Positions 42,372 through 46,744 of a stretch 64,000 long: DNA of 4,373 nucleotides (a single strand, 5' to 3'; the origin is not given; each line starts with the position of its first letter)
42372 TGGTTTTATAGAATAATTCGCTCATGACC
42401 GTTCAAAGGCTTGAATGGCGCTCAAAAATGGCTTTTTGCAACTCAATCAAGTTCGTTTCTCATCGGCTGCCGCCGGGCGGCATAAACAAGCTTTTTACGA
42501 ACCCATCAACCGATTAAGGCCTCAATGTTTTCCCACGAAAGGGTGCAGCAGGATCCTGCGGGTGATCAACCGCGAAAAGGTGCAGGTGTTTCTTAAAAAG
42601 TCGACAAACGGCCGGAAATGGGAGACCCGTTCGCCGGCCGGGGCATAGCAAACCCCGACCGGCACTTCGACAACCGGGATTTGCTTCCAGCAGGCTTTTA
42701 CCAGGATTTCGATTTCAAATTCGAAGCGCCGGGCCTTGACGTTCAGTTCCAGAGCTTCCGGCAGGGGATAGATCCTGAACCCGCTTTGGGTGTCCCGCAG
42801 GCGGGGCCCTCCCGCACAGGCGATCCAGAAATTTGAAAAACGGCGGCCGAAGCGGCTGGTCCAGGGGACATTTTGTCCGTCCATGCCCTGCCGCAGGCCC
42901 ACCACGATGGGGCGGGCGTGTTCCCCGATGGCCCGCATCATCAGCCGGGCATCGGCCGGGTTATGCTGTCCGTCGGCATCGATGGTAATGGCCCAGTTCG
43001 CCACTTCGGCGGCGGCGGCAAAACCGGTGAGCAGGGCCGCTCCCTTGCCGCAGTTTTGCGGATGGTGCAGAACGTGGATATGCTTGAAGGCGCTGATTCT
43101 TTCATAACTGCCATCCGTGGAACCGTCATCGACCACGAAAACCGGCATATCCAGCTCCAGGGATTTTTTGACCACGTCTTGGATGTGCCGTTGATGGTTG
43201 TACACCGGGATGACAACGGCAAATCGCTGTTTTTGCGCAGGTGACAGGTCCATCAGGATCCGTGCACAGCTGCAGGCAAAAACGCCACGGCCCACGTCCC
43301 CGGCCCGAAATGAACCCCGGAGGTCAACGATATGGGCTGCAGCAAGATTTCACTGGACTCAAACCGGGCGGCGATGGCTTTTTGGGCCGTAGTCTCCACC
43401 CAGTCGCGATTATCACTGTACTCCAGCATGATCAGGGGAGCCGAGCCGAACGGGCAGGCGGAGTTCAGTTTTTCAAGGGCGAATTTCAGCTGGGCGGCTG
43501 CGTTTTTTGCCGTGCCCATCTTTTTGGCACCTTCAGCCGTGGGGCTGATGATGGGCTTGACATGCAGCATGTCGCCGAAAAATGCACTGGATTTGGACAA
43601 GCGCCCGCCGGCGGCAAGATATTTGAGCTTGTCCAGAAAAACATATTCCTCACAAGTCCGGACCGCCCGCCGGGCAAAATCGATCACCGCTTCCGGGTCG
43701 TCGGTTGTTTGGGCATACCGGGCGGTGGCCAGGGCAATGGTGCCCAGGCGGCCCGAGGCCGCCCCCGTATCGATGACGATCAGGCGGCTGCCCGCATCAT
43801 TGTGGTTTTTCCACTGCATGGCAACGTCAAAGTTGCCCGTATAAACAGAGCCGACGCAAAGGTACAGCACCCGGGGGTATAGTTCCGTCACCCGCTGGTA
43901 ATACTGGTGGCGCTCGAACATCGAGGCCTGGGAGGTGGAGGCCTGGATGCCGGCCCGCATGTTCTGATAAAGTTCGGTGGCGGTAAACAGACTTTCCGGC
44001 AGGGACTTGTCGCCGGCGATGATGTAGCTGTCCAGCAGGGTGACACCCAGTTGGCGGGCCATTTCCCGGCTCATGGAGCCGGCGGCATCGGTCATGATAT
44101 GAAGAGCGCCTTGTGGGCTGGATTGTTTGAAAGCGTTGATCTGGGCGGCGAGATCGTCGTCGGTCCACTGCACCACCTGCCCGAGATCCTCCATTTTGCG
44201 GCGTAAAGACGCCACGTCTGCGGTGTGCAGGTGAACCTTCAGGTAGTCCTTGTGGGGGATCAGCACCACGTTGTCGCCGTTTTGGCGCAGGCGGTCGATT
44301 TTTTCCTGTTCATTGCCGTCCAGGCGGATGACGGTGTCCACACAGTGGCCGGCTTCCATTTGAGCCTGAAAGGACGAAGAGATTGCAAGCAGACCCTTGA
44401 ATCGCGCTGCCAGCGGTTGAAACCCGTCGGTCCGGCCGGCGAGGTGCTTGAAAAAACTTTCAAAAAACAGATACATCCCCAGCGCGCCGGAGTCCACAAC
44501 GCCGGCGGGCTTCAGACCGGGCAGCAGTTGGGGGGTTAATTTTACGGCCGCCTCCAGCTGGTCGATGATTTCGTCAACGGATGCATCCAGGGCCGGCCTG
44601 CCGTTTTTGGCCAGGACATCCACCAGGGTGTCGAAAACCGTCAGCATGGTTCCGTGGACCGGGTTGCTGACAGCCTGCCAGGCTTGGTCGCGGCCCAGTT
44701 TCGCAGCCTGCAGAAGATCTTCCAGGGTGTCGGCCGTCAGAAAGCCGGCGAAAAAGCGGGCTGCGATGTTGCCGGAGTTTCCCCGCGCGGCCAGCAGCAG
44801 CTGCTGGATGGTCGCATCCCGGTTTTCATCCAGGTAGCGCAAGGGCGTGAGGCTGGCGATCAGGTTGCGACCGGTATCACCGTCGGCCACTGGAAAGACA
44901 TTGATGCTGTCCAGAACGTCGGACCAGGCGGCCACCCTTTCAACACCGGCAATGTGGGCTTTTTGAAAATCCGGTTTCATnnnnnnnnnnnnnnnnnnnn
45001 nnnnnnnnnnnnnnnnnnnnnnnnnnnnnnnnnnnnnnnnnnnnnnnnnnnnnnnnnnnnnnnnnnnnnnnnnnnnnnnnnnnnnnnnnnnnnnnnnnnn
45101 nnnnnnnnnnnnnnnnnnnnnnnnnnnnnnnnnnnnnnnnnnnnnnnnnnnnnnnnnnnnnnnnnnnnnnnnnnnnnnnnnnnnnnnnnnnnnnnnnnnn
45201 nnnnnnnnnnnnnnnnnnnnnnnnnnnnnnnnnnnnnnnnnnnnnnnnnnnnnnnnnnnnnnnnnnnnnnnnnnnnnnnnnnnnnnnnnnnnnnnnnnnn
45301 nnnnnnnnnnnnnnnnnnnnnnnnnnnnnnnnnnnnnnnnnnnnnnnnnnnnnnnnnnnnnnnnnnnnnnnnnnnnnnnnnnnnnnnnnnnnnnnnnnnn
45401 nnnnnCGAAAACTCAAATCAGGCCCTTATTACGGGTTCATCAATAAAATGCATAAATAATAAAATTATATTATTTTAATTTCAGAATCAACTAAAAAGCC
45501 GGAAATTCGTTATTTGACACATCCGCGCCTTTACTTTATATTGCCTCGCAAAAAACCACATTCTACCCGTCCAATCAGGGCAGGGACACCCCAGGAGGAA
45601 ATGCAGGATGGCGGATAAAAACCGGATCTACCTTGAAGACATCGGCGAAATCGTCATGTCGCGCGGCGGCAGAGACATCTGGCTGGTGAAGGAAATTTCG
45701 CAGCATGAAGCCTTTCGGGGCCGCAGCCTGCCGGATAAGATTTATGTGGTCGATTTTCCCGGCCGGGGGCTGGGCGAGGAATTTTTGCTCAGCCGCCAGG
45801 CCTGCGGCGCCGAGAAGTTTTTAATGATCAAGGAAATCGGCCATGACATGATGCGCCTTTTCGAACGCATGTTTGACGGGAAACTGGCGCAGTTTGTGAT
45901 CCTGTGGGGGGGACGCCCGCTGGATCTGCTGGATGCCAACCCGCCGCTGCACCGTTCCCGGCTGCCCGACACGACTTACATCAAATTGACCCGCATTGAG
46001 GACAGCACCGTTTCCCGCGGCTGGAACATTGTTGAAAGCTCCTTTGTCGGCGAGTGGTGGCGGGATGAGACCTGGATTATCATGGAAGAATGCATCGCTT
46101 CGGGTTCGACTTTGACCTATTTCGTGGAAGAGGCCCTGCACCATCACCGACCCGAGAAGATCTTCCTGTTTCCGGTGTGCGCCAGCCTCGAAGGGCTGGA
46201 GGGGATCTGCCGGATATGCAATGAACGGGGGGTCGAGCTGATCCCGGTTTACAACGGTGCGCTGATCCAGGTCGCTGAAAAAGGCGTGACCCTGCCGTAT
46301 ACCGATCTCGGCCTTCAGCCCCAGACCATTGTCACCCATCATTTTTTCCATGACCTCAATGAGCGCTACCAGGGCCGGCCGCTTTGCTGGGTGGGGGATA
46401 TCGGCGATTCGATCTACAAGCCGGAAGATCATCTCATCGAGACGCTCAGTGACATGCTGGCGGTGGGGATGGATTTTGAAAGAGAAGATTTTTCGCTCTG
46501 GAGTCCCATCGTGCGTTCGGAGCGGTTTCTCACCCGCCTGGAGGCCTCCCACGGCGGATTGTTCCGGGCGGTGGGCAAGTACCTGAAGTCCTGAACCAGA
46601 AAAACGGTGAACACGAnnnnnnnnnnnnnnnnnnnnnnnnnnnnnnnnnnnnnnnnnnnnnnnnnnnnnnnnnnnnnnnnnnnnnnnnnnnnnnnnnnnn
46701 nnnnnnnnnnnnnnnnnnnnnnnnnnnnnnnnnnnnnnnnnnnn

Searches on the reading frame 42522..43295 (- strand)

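Call 8: search_protein_families(library=pfam, proteins=[window:42522-43295:-], max_evalue=0.01)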
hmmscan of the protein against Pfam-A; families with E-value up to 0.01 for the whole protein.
window:42522-43295:- (257 aa): 4 families
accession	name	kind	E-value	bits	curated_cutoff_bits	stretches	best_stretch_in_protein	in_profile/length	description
PF00535.33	Glycos_transf_2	-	3.1e-22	79.7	23.3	1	27-148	2-128/168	Glycosyl transferase family 2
PF13704.12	Glyco_tranf_2_4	-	0.00011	23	27.5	1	52-108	22-81/98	Glycosyl transferase family 2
PF10111.15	Glyco_tranf_2_2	-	0.00061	19.8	27.3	1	27-108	2-91/276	Glycosyltransferase like family 2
PF12804.13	NTP_transf_3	-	0.0056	17.3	27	1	33-153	22-141/160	MobA-like NTP transferase domain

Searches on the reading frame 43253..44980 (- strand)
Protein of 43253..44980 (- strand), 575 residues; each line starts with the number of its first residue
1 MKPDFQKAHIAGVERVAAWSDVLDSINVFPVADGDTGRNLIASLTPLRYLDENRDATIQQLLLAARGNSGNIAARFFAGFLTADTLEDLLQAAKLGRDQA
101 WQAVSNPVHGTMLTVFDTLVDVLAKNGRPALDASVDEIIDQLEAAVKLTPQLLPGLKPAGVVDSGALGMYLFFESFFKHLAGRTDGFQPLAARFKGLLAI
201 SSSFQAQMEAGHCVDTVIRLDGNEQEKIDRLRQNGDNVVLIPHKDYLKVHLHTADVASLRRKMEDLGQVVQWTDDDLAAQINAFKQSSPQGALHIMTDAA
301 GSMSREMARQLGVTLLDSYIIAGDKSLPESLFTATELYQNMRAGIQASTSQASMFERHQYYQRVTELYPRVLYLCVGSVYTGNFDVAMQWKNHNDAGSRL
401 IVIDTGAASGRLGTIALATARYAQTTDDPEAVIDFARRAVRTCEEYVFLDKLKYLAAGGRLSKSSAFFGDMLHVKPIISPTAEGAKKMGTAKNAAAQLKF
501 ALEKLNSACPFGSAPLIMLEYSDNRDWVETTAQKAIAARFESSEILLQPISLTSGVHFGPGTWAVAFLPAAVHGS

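Call 8: search_protein_families(library=pfam, proteins=[window:43253-44980:-], max_evalue=0.01)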
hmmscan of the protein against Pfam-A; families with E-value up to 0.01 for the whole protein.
window:43253-44980:- (575 aa): 3 families
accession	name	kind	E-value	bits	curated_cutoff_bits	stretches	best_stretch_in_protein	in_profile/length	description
PF02645.21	DegV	-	1.1e-41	143.5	27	1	293-569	2-279/280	Uncharacterised protein, DegV family COG1307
PF02734.22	Dak2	-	8.1e-19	68.6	27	1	30-176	1-172/174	DAK2 domain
PF21645.3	FakA-like_M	-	5.6e-07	29.7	24.9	1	210-281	2-77/80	Fatty acid kinase subunit A-like, middle domain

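Call 23: search_protein_families(library=ncbifam, proteins=[window:43253-44980:-], max_evalue=0.001)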
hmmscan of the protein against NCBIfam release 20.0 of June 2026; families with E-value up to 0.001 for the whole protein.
window:43253-44980:- (575 aa): 4 families
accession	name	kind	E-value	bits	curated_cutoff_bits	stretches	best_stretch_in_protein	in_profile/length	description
TIGR03599.1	YloV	subfamily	4.3e-49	167.4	396.1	1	5-316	1-338/530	DAK2 domain fusion protein YloV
TIGR00762.1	DegV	domain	6.6e-42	143.6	99.7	1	294-567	2-275/276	DegV family EDD domain-containing protein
NF038248.1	FakA_VfrB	equivalog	2e-28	99.1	975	1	8-258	11-288/549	fatty acid kinase catalytic subunit FakA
NF038249.1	fatty_FakB1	equivalog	5.7e-13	48.6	350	1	294-500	4-216/286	fatty acid kinase binding subunit FakB1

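Call 41: find_homologous_proteins(query=window:43253-44980:-, max_evalue=1e-10)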
Query window:43253-44980:- (575 aa): 5656 proteins with E <= 1e-10 among 8000 candidates; the best 120 are listed.
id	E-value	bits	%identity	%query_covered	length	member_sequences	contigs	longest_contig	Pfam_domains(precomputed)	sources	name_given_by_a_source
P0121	0.0e+0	1284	100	100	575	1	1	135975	PF21645.4,PF02734.23,PF02645.22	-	-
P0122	0.0e+0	1057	83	100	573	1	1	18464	PF21645.4,PF02734.23,PF02645.22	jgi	-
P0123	0.0e+0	1052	83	99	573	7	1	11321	PF21645.4,PF02734.23,PF02645.22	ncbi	-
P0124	0.0e+0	1040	81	99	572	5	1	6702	PF21645.4,PF02734.23,PF02645.22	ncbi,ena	-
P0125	6.8e-261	884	69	99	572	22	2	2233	PF21645.4,PF02734.23,PF02645.22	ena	-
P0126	1.0e-259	881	69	99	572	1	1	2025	PF21645.4,PF02734.23,PF02645.22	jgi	-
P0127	1.2e-259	880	68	99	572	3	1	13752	PF21645.4,PF02734.23,PF02645.22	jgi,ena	-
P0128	9.6e-259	877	69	99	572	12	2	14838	PF21645.4,PF02734.23,PF02645.22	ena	-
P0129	1.9e-258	876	68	99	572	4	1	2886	PF21645.4,PF02734.23,PF02645.22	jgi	-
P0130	1.8e-257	873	68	99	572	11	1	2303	PF21645.4,PF02734.23,PF02645.22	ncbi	-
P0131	3.2e-257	872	68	99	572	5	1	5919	PF21645.4,PF02734.23,PF02645.22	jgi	-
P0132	1.5e-256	870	68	99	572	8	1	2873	PF21645.4,PF02734.23,PF02645.22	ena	-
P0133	2.0e-256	870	68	99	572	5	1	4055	PF21645.4,PF02734.23,PF02645.22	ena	-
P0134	2.7e-256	869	68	99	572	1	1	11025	PF21645.4,PF02734.23,PF02645.22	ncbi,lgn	-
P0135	3.4e-256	869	68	99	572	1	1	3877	PF21645.4,PF02734.23,PF02645.22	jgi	jgi:DegV family protein with EDD domain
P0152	1.3e-252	857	67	99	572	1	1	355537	PF21645.4,PF02734.23,PF02645.22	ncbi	-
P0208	1.3e-244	831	64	99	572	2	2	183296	PF21645.4,PF02734.23,PF02645.22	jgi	jgi:DegV family protein with EDD domain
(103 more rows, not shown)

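Call 42: find_encoding_contigs(protein=P0152, flank=10000, max_places=1)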
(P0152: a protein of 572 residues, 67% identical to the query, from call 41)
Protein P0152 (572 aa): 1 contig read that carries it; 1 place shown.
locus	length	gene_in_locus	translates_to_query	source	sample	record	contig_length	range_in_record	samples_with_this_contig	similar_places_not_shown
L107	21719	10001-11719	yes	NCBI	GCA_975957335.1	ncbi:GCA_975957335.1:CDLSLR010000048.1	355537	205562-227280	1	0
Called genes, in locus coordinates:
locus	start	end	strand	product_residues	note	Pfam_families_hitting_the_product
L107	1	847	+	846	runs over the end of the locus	PF01590:GAF (weak), PF08448:PAS_4, PF08447:PAS_3, PF00158:Sigma54_activat, PF14532:Sigma54_activ_2, PF07728:AAA_5, PF25601:AAA_lid_14, PF02954:HTH_8, +2 more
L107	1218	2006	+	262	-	PF00497:SBP_bac_3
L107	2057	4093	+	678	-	PF00989:PAS, PF08448:PAS_4, PF13188:PAS_8 (weak), PF13426:PAS_9, PF08447:PAS_3 (weak), PF00989:PAS, PF13426:PAS_9, PF00989:PAS, +3 more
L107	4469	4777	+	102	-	PF03992:ABM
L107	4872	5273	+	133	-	PF14366:DUF4410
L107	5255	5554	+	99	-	-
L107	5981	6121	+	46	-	-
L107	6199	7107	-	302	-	PF04015:DUF362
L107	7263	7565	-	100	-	PF03992:ABM (weak)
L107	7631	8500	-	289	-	-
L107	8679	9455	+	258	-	PF13483:Lactamase_B_3, PF12706:Lactamase_B_2, PF00753:Lactamase_B (weak)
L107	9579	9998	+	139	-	PF13279:4HBT_2, PF03061:4HBT (weak)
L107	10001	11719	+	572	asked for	PF02734:Dak2, PF21645:FakA-like_M, PF02645:DegV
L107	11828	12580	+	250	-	PF00535:Glycos_transf_2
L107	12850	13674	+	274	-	PF03279:Lip_A_acyltrans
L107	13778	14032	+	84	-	PF00550:PP-binding (weak)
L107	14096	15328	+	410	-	PF00109:ketoacyl-synt, PF02801:Ketoacyl-synt_C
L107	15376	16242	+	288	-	PF01553:Acyltransferase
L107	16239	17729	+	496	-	PF02310:B12-binding, PF04055:Radical_SAM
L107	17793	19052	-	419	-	PF02310:B12-binding (weak)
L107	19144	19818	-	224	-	-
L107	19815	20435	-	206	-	PF03548:LolA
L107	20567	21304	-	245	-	PF00106:adh_short, PF01370:Epimerase (weak), PF08659:KR, PF13561:adh_short_C2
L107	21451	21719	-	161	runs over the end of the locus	PF04306:DUF456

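Call 43: find_encoding_contigs(protein=P0208, flank=10000, max_places=1)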
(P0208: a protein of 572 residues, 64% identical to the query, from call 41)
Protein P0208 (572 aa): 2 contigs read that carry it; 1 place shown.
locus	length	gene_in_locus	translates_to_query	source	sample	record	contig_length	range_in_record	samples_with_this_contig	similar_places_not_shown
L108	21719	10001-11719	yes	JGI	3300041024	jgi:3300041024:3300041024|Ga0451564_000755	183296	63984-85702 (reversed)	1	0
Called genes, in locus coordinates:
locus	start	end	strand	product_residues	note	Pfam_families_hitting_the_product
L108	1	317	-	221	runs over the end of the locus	PF00881:Nitroreductase, PF14512:TM1586_NiRdase (faint)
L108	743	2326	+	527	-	PF01645:Glu_synthase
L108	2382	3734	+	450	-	PF02812:ELFV_dehydrog_N, PF00208:ELFV_dehydrog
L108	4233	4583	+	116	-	-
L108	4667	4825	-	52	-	-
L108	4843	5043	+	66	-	PF00313:CSD, PF08206:OB_RNB (weak)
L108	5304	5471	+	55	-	-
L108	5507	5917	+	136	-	-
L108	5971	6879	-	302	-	PF04015:DUF362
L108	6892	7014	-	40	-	-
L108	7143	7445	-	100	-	PF03992:ABM (weak)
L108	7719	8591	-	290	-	-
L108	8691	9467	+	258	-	PF00753:Lactamase_B, PF13483:Lactamase_B_3, PF12706:Lactamase_B_2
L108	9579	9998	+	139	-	PF13279:4HBT_2, PF03061:4HBT (weak)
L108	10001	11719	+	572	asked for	PF02734:Dak2, PF21645:FakA-like_M, PF02645:DegV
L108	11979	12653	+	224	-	PF00535:Glycos_transf_2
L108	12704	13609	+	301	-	PF03279:Lip_A_acyltrans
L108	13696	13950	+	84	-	PF00550:PP-binding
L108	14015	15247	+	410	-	PF00109:ketoacyl-synt, PF02801:Ketoacyl-synt_C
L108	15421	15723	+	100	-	-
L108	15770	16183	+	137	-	PF01553:Acyltransferase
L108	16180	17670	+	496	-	PF02310:B12-binding, PF04055:Radical_SAM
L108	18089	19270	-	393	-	PF02310:B12-binding (weak)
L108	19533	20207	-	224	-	-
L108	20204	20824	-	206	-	PF03548:LolA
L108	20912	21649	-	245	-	PF00106:adh_short, PF01370:Epimerase (weak), PF08659:KR, PF13561:adh_short_C2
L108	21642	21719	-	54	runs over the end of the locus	-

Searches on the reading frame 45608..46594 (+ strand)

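Call 8: search_protein_families(library=pfam, proteins=[window:45608-46594:+], max_evalue=0.01)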
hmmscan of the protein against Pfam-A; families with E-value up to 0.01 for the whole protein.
window:45608-46594:+ (328 aa): 0 families

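Call 21: search_protein_families(library=pfam, proteins=[window:45608-46594:+], max_evalue=1)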
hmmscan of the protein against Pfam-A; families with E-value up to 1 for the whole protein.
window:45608-46594:+ (328 aa): 3 families
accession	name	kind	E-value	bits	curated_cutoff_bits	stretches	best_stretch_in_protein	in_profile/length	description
PF24390.1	PRTase-CE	-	0.013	15.8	27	1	141-212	99-166/253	PRTase-CE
PF00156.33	Pribosyltran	-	0.065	13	26.3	1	152-191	86-124/158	Phosphoribosyl transferase domain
PF14681.12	UPRTase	-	0.085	12.8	27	1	152-202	119-170/206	Uracil phosphoribosyltransferase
